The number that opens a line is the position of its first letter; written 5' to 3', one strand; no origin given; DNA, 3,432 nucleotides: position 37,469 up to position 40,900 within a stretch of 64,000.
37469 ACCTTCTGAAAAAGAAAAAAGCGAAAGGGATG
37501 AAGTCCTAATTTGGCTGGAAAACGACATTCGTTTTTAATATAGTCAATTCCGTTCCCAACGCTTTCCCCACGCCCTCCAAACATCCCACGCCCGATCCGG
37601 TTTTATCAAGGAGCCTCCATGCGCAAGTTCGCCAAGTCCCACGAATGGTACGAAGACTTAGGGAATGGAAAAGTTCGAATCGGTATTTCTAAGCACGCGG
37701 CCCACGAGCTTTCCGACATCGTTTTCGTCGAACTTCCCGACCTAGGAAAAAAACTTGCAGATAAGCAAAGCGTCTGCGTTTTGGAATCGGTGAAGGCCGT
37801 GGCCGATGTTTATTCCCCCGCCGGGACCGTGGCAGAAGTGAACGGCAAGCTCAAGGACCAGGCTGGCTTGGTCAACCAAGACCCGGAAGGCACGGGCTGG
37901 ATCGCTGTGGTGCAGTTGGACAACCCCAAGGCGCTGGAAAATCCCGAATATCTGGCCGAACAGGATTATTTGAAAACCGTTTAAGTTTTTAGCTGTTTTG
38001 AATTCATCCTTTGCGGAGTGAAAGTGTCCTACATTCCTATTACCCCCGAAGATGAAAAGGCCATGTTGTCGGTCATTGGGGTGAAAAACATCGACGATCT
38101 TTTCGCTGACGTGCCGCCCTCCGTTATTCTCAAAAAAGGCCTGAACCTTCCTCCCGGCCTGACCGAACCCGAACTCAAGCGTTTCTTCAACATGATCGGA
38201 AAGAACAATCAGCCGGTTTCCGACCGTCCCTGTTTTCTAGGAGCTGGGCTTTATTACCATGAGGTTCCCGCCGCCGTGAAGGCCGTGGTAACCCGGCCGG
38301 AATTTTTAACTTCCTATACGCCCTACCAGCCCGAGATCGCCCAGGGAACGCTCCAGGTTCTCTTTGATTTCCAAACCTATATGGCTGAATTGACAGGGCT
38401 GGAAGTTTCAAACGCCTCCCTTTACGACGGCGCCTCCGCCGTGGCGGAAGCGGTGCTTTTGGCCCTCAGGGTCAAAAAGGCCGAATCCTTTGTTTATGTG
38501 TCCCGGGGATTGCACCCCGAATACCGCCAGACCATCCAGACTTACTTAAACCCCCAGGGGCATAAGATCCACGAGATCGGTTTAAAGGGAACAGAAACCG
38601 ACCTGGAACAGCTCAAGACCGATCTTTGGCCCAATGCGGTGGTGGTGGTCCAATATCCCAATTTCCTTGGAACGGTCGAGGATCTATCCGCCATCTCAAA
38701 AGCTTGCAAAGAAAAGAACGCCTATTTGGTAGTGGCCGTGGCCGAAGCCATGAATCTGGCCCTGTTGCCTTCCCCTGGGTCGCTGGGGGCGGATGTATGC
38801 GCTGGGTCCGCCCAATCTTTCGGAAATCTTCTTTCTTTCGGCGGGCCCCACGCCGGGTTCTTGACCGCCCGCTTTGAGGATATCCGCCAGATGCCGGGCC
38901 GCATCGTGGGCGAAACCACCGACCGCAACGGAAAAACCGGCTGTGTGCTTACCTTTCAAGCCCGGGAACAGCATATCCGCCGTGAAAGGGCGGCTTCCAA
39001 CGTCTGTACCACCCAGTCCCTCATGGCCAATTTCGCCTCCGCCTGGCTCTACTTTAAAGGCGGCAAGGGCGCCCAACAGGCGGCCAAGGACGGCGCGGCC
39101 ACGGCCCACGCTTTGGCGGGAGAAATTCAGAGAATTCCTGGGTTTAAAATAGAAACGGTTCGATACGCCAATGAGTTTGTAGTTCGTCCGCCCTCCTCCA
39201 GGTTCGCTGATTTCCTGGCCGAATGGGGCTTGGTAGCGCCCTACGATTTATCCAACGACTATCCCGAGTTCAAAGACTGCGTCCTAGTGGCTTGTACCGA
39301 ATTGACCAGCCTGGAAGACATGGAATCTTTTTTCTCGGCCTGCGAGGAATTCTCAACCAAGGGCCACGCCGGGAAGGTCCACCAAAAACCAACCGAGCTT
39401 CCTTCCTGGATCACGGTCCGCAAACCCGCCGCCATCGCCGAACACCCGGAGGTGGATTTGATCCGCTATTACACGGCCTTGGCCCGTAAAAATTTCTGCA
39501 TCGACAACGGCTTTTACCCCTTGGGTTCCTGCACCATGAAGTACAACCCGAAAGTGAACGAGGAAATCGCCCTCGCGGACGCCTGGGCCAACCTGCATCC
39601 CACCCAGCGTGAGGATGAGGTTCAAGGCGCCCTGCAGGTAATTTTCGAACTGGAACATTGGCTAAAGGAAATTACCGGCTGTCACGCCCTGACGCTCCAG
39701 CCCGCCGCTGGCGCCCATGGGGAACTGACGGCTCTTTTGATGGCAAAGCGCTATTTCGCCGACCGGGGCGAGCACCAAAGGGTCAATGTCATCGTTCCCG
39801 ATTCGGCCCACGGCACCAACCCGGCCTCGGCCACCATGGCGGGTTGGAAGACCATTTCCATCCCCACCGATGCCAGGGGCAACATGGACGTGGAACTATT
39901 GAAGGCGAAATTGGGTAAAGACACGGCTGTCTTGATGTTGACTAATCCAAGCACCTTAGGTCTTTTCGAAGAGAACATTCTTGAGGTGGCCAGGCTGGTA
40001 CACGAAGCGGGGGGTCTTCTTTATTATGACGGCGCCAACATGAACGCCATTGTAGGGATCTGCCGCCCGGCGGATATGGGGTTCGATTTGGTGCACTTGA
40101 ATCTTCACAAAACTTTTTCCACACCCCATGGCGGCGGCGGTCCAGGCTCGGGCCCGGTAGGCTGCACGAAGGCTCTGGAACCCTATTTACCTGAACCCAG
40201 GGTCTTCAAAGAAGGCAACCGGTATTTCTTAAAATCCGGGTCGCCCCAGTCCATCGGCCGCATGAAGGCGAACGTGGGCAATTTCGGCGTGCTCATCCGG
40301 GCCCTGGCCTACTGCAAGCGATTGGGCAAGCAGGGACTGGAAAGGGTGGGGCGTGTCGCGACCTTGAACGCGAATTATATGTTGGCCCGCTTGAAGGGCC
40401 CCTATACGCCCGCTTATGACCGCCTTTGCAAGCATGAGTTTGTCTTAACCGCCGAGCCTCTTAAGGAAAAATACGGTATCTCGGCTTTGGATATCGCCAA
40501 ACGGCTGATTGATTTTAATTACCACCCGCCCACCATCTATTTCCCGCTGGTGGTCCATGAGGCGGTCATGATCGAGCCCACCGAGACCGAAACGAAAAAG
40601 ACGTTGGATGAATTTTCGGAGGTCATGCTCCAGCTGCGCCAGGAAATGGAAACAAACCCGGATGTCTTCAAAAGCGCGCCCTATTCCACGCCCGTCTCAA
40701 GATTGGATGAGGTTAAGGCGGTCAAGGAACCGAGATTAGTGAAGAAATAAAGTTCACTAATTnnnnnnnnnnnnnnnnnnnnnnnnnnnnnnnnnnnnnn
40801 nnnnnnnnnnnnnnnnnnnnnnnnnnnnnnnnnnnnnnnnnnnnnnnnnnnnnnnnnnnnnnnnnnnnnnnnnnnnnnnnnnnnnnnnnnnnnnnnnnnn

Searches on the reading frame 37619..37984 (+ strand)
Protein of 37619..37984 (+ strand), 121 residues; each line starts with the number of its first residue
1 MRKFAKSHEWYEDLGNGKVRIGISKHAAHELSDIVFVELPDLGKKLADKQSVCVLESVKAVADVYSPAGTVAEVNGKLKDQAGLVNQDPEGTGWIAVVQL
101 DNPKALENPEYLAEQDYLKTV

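Call 3: search_protein_families(library=pfam, proteins=[window:37619-37984:+], max_evalue=0.01)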
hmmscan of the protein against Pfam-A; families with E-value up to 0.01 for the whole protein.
window:37619-37984:+ (121 aa): 1 family
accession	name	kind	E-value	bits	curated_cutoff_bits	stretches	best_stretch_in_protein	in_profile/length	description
PF01597.25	GCV_H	-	5.2e-33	114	22.2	1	2-120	1-118/122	Glycine cleavage H-protein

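Call 4: search_protein_families(library=ncbifam, proteins=[window:37619-37984:+], max_evalue=0.01)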
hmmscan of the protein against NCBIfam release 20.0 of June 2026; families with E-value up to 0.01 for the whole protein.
window:37619-37984:+ (121 aa): 4 families
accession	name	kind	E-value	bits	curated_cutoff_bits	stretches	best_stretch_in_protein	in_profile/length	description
NF002270.0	PRK01202.1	subfamily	3e-36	124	117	1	2-118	8-123/129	glycine cleavage system protein GcvH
TIGR00527.1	gcvH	equivalog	1.4e-32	112.4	115.85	1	3-119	7-123/129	glycine cleavage system protein GcvH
TIGR03077.1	not_gcvH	equivalog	1.7e-19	69.9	144.05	1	7-103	5-102/110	glycine cleavage protein H-like protein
NF045810.1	GcvH_rel_desulf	equivalog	0.00074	19.3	150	1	16-120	30-134/167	GcvH-related protein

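Call 66: find_homologous_proteins(query=window:37619-37984:+, max_evalue=1e-20)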
Query window:37619-37984:+ (121 aa): 855 proteins with E <= 1e-20 among 8000 candidates; the best 120 are listed.
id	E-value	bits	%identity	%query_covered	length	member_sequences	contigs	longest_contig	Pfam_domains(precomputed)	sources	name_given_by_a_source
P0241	4.0e-65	235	89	100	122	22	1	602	PF01597.26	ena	-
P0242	5.3e-65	235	89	100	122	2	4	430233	PF01597.26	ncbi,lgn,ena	-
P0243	4.2e-63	229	86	100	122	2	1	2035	PF01597.26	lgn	-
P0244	5.9e-63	228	86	100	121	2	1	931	PF01597.26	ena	-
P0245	6.3e-61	222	84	100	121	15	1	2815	PF01597.26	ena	-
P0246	2.8e-60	220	83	100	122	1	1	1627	PF01597.26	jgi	-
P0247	2.9e-60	220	83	100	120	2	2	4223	PF01597.26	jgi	jgi:glycine cleavage system H protein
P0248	3.7e-60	219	83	100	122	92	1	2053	PF01597.26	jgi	jgi:glycine cleavage system H protein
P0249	6.1e-60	219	83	100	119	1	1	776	PF01597.26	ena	-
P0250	6.6e-60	218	82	100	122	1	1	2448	PF01597.26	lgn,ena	-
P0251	6.7e-60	218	83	100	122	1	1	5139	PF01597.26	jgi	jgi:glycine cleavage system H protein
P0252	9.5e-60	218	83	100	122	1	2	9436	PF01597.26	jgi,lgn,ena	jgi:glycine cleavage system H protein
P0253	1.0e-59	218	84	100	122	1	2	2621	PF01597.26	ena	-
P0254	1.1e-59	218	84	100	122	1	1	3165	PF01597.26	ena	-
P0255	1.1e-59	218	82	100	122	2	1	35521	PF01597.26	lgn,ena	-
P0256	1.6e-59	217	82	100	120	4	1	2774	PF01597.26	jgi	jgi:glycine cleavage system H protein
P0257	1.8e-59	217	83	100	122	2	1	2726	PF01597.26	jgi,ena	jgi:glycine cleavage system H protein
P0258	2.0e-59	217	83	100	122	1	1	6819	PF01597.26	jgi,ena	jgi:glycine cleavage system H protein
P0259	2.3e-59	217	82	100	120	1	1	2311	PF01597.26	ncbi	-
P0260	2.3e-59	217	81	100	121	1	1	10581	PF01597.26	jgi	jgi:glycine cleavage system H protein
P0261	2.4e-59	217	81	100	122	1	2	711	PF01597.26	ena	-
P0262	2.5e-59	217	83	100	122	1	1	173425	PF01597.26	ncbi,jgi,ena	jgi:glycine cleavage system H protein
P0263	2.5e-59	217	83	100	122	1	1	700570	PF01597.26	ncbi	-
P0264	2.6e-59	217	83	100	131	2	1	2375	PF01597.26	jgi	-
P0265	3.5e-59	216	82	100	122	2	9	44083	PF01597.26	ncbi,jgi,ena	-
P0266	5.2e-59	216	82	100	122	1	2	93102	PF01597.26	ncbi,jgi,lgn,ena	-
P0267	5.9e-59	215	82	100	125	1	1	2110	PF01597.26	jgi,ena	-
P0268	7.3e-59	215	83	100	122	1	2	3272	PF01597.26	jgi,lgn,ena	jgi:glycine cleavage system H protein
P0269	7.6e-59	215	83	100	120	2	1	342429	PF01597.26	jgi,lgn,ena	jgi:glycine cleavage system H protein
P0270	8.1e-59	215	82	100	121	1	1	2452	PF01597.26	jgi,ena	-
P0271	8.9e-59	215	81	100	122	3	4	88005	PF01597.26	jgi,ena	-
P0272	9.4e-59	215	81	100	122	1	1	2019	PF01597.26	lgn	-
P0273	9.7e-59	215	81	100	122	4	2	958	PF01597.26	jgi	jgi:glycine cleavage system H protein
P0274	1.2e-58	214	81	100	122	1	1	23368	PF01597.26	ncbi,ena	-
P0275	1.2e-58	214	82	100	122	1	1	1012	PF01597.26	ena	-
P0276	2.4e-58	213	82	100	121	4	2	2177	PF01597.26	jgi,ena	jgi:glycine cleavage system H protein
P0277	2.6e-58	213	81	100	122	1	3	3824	PF01597.26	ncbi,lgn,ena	ncbi:MAG TPA: glycine cleavage system protein GcvH [bacterium]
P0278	3.3e-58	213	81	100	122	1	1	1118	PF01597.26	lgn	-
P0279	3.4e-58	213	81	100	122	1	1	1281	PF01597.26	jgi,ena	-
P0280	4.5e-58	213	81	100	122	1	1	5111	PF01597.26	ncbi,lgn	ncbi:MAG: glycine cleavage system protein H [bacterium]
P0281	5.2e-58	212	81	100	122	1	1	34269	PF01597.26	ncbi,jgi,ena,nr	ncbi:MAG TPA: glycine cleavage system protein GcvH [bacterium]|nr:glycine cleavage system protein Gc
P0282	5.3e-58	212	81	100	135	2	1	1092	PF01597.26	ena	-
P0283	5.5e-58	212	82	100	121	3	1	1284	PF01597.26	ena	-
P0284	1.5e-57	211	80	100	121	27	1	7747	PF01597.26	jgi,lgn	-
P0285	1.6e-57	211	82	100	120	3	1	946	PF01597.26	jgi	-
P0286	2.0e-57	210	80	100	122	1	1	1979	PF01597.26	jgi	jgi:glycine cleavage system H protein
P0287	2.1e-57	210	80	100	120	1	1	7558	PF01597.26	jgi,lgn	jgi:glycine cleavage system H protein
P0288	3.3e-57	210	79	100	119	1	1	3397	PF01597.26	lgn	-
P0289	4.3e-57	209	80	100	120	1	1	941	PF01597.26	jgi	jgi:glycine cleavage system H protein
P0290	4.5e-57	209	81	100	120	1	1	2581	PF01597.26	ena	-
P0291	1.1e-56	208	78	100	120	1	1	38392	PF01597.26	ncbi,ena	-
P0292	1.6e-56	208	79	100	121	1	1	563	PF01597.26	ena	-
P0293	2.2e-56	207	79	100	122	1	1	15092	PF01597.26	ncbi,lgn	-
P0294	5.3e-56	206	78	100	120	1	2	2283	PF01597.26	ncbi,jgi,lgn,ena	jgi:glycine cleavage system H protein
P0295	8.9e-56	205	79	100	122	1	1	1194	PF01597.26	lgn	-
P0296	2.5e-55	204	76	100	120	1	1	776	PF01597.26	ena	-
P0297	3.4e-55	203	77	100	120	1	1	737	PF01597.26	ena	-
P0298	5.6e-55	203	78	100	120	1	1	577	PF01597.26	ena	-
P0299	9.4e-55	202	80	98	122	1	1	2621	PF01597.26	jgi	jgi:glycine cleavage system H protein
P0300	9.7e-55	202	76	100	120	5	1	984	PF01597.26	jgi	jgi:glycine cleavage system H protein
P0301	1.1e-54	202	77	100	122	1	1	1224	PF01597.26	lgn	-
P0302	1.6e-54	201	75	100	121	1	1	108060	PF01597.26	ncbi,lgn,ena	-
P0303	5.2e-54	199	73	100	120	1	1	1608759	PF01597.26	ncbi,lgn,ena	-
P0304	5.2e-54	199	77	98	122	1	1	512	PF01597.26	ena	-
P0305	3.7e-53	197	74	100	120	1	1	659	PF01597.26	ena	-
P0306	1.9e-48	182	70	100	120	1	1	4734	PF01597.26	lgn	-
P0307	9.5e-48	179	69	100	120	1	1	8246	PF01597.26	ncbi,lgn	-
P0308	8.2e-47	176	69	100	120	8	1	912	PF01597.26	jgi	-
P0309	8.8e-46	173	68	100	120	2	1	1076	PF01597.26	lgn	-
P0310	2.2e-45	172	66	100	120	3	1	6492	PF01597.26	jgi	-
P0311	3.1e-45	171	65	97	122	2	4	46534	PF01597.26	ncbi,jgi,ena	-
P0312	9.9e-45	170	66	100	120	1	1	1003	PF01597.26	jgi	-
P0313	1.3e-44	169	61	100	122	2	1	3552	PF01597.26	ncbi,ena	-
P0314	4.2e-44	168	81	82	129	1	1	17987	PF01597.26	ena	-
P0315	2.5e-43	165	62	100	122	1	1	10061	PF01597.26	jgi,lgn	jgi:glycine cleavage system H protein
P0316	3.3e-42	161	63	100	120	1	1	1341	PF01597.26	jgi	jgi:glycine cleavage system H protein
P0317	8.6e-42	160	91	70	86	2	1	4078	PF01597.26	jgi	jgi:glycine cleavage system H protein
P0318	3.4e-41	158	65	88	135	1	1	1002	PF01597.26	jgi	jgi:glycine cleavage system H protein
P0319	1.3e-40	156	61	100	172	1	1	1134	PF01597.26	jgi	jgi:glycine cleavage system H protein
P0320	3.4e-40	155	62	100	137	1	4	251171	PF01597.26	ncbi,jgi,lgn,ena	jgi:glycine cleavage system H protein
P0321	5.3e-40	154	61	100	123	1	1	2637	PF01597.26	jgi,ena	-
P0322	1.8e-39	153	63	97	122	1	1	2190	PF01597.26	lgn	-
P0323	8.5e-39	150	62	97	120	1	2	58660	PF01597.26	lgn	-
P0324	7.1e-37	144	80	73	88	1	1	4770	PF01597.26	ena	-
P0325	3.6e-36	142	87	62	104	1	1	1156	PF01597.26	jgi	jgi:glycine cleavage system H protein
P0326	5.0e-35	138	56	99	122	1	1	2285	PF01597.26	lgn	-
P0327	4.0e-33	132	81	66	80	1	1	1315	PF01597.26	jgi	jgi:glycine cleavage system H protein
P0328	4.4e-32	129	90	56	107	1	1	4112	PF01597.26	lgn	-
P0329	4.8e-28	116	53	94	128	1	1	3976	PF01597.26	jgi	jgi:glycine cleavage system H protein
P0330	9.6e-28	115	49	94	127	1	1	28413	PF01597.26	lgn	-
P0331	2.8e-26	110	51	87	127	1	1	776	PF01597.26,PF00364.29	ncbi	-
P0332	7.0e-26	109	45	100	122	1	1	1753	PF01597.26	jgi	-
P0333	1.4e-25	108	50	98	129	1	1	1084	PF01597.26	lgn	-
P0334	3.4e-25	107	49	88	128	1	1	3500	PF01597.26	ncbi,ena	-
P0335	3.4e-25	107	49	88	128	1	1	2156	PF01597.26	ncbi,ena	-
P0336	4.0e-25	106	49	88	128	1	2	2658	PF01597.26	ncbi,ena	-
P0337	4.7e-25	106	48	98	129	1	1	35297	PF13375.13,PF01597.26,PF00364.29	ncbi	-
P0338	6.2e-25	106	50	86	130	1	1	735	PF01597.26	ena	-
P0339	6.7e-25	106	53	87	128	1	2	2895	PF01597.26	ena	-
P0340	7.1e-25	106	47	99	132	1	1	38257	PF01597.26,PF00364.29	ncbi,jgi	-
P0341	7.1e-25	106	50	88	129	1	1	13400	PF01597.26,PF00364.29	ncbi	-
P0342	7.6e-25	105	50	86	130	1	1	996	PF01597.26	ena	-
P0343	9.9e-25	105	50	87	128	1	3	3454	PF01597.26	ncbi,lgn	-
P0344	1.1e-24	105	47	95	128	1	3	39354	PF01597.26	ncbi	-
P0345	1.5e-24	104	50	88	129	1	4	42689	PF01597.26,PF00364.29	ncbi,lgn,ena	-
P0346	1.6e-24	104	50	88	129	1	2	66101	PF01597.26,PF00364.29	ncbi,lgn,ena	-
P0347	1.6e-24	104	53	87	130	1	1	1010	PF01597.26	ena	-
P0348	1.7e-24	104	49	86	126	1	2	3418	PF01597.26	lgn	-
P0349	2.1e-24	104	47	95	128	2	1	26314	PF01597.26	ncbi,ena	-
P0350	2.2e-24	104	55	77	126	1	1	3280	PF01597.26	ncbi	-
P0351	2.2e-24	104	51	83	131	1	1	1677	PF01597.26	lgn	-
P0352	2.5e-24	104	49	87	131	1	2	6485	PF01597.26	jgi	-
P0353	2.9e-24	104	48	100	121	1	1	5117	PF01597.26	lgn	-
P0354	3.5e-24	103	35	80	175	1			PF01597.26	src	-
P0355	3.7e-24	103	47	87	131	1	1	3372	PF01597.26,PF00364.29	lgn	-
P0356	4.1e-24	103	49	87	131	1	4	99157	PF01597.26,PF00364.29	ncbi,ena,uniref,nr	ncbi:glycine cleavage system protein H [Salinisphaera orenii MK-B5]|uniref:Glycine cleavage system H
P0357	4.2e-24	103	49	81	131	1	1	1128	PF01597.26,PF00364.29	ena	-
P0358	4.4e-24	103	50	86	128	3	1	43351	PF01597.26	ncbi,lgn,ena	-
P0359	4.6e-24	103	52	77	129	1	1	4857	PF01597.26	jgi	jgi:glycine cleavage system H protein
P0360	5.0e-24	103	49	83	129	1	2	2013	PF01597.26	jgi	jgi:glycine cleavage system H protein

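Call 67: find_encoding_contigs(protein=P0263, flank=6000, max_places=3)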
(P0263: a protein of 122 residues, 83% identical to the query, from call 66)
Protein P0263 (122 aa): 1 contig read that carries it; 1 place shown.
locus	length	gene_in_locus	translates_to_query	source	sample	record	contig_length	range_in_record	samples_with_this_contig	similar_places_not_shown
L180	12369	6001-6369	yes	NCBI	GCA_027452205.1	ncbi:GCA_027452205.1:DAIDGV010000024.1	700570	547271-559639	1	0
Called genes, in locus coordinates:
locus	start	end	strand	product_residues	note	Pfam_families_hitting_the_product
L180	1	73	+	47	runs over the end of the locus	-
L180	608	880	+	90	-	PF00381:PTS-HPr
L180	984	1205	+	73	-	-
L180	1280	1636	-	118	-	PF12844:HTH_19, PF13560:HTH_31, PF01381:HTH_3, PF13443:HTH_26 (weak)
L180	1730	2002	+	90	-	-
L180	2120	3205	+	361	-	PF01571:GCV_T, PF08669:GCV_T_C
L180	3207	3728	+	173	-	PF05163:DinB (weak), PF12867:DinB_2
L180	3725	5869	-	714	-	-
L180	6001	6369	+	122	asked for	PF01597:GCV_H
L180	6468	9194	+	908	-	PF02347:GDC-P, PF00266:Aminotran_5 (faint), PF01053:Cys_Met_Meta_PP (faint), PF21478:GcvP2_C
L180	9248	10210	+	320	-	-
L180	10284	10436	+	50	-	-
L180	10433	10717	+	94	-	-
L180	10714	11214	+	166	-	PF08922:DUF1905, PF13376:OmdA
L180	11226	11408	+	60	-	-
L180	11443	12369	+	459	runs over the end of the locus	PF14356:DUF4403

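Call 68: find_encoding_contigs(protein=P0320, flank=6000, max_places=3)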
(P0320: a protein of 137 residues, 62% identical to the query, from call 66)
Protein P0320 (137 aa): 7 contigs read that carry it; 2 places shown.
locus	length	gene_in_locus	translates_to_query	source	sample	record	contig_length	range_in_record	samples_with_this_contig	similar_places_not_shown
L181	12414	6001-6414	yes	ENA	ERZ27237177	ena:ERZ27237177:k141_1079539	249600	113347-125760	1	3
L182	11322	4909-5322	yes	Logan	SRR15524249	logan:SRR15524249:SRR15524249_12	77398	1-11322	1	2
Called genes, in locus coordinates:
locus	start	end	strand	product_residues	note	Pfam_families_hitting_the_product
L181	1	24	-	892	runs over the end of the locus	PF20968:MASE8, PF00512:HisKA, PF02518:HATPase_c, PF13589:HATPase_c_3 (faint), PF00072:Response_reg, PF02518:HATPase_c, PF14501:HATPase_c_5 (weak)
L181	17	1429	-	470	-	PF13489:Methyltransf_23 (weak), PF08242:Methyltransf_12, PF13649:Methyltransf_25 (weak), PF13847:Methyltransf_31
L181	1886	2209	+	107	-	PF01521:Fe-S_biosyn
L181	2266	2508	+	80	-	-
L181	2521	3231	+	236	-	PF21948:LplA-B_cat, PF03099:BPL_LplA_LipB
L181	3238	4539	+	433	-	PF00890:FAD_binding_2 (weak), PF01134:GIDA (faint), PF01266:DAO (weak), PF01494:FAD_binding_3 (faint), PF07992:Pyr_redox_2, PF12831:FAD_oxidored, PF00070:Pyr_redox, PF02852:Pyr_redox_dim, +2 more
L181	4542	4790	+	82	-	-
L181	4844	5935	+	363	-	PF01571:GCV_T, PF08669:GCV_T_C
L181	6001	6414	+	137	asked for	PF01597:GCV_H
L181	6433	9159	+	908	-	PF02347:GDC-P, PF00266:Aminotran_5 (faint), PF02347:GDC-P (weak), PF21478:GcvP2_C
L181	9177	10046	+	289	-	PF04055:Radical_SAM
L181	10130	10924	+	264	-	PF01135:PCMT, PF01209:Ubie_methyltran, PF06325:PrmA (weak), PF13489:Methyltransf_23, PF13847:Methyltransf_31, PF08241:Methyltransf_11, PF08242:Methyltransf_12, PF13649:Methyltransf_25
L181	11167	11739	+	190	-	-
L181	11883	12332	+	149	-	-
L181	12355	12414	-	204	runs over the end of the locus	-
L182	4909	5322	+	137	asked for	PF01597:GCV_H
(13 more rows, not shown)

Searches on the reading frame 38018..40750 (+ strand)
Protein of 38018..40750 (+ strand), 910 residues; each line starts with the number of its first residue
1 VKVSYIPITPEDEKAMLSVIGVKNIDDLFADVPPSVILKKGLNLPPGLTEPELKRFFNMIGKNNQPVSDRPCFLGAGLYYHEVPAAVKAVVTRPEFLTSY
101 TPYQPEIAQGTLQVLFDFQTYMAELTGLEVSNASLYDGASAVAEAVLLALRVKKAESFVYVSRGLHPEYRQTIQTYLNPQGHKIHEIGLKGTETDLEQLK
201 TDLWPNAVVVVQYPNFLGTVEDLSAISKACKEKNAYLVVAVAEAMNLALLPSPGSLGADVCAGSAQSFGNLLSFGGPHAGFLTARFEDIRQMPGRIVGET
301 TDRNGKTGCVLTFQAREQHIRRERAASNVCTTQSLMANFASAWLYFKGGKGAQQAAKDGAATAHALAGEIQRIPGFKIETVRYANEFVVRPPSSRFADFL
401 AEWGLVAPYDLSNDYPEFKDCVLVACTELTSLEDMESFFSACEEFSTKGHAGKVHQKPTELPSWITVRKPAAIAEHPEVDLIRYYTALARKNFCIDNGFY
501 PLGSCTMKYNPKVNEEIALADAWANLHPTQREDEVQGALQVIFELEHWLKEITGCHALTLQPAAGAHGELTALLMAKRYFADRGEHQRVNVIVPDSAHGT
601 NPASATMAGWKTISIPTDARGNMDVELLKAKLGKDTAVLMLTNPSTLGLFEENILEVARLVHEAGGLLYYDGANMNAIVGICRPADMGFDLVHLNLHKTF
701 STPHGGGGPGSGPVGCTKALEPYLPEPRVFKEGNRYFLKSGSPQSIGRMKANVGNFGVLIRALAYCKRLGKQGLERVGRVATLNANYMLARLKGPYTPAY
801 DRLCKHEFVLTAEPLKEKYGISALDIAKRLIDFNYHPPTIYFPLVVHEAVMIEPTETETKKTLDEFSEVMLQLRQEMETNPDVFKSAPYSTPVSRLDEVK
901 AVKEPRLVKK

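Call 3: search_protein_families(library=pfam, proteins=[window:38018-40750:+], max_evalue=0.01)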
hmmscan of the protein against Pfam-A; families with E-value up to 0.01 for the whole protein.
window:38018-40750:+ (910 aa): 6 families
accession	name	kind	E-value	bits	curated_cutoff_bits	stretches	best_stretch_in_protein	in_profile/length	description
PF02347.22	GDC-P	-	1.3e-121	406.9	26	2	4-440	2-427/429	Glycine cleavage system P-protein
PF21478.3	GcvP2_C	-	6.4e-29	100.8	27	1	779-879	3-104/122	Glycine dehydrogenase, C-terminal domain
PF00266.25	Aminotran_5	-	1.1e-10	41.5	21.5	2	143-266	74-200/371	Aminotransferase class-V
PF01053.26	Cys_Met_Meta_PP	-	6.1e-05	22.2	27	0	138-265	76-196/381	Cys/Met metabolism PLP-dependent enzyme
PF00155.27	Aminotran_1_2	-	0.00015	21.5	19.7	0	590-672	93-186/361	Aminotransferase class I and II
PF01212.27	Beta_elim_lyase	-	0.00026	20.8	27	1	531-706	23-207/288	Beta-eliminating lyase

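Call 4: search_protein_families(library=ncbifam, proteins=[window:38018-40750:+], max_evalue=0.01)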
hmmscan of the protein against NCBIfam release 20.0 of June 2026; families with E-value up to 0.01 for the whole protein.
window:38018-40750:+ (910 aa): 19 families
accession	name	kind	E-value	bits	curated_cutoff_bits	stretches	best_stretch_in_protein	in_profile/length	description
NF003346.0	PRK04366.1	equivalog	9.1e-221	733.7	441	2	456-907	34-485/487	aminomethyl-transferring glycine dehydrogenase subunit GcvPB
TIGR00461.1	gcvP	equivalog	1.2e-198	662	859.2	1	10-878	7-869/939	aminomethyl-transferring glycine dehydrogenase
NF001696.0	PRK00451.1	equivalog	5.9e-175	582.5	364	2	3-445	2-445/447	aminomethyl-transferring glycine dehydrogenase subunit GcvPA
TIGR01976.1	am_tr_V_VC1184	hypoth_equivalog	1.6e-07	30.9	352.35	1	209-297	163-244/401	cysteine desulfurase-like protein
TIGR03402.1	FeS_nifS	equivalog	1.9e-07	30.2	530.75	0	607-705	108-204/379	cysteine desulfurase NifS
NF005758.0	PRK07582.1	equivalog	1.1e-06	27.6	440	1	122-265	62-196/372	cystathionine gamma-lyase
NF006003.0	PRK08133.1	equivalog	1e-05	24.4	522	1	118-268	71-213/396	O-succinylhomoserine sulfhydrylase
TIGR01977.1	am_tr_V_EF2568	hypoth_equivalog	1.6e-05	24.1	377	0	615-708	117-209/376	cysteine desulfurase family protein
TIGR01979.1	sufS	subfamily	2.7e-05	23.2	475.1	0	609-705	133-227/403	SufS family cysteine desulfurase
NF005696.0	PRK07504.1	equivalog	3.5e-05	22.7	675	1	117-266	69-210/397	O-succinylhomoserine sulfhydrylase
TIGR03235.1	DNA_S_dndA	equivalog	3.9e-05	23.1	480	0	608-705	111-206/353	cysteine desulfurase DndA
TIGR03812.1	tyr_de_CO2_Arch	equivalog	8.5e-05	21.6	299.4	1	564-673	84-192/375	tyrosine decarboxylase MfnA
NF004876.0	PRK06234.1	subfamily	8.6e-05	21.7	666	0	194-294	137-237/400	methionine gamma-lyase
NF005047.0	PRK06460.1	equivalog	0.0001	21.3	501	1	123-268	55-192/376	hypothetical protein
NF005976.0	PRK08064.1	equivalog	0.00019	20.5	627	0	624-693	127-194/390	cystathionine beta-lyase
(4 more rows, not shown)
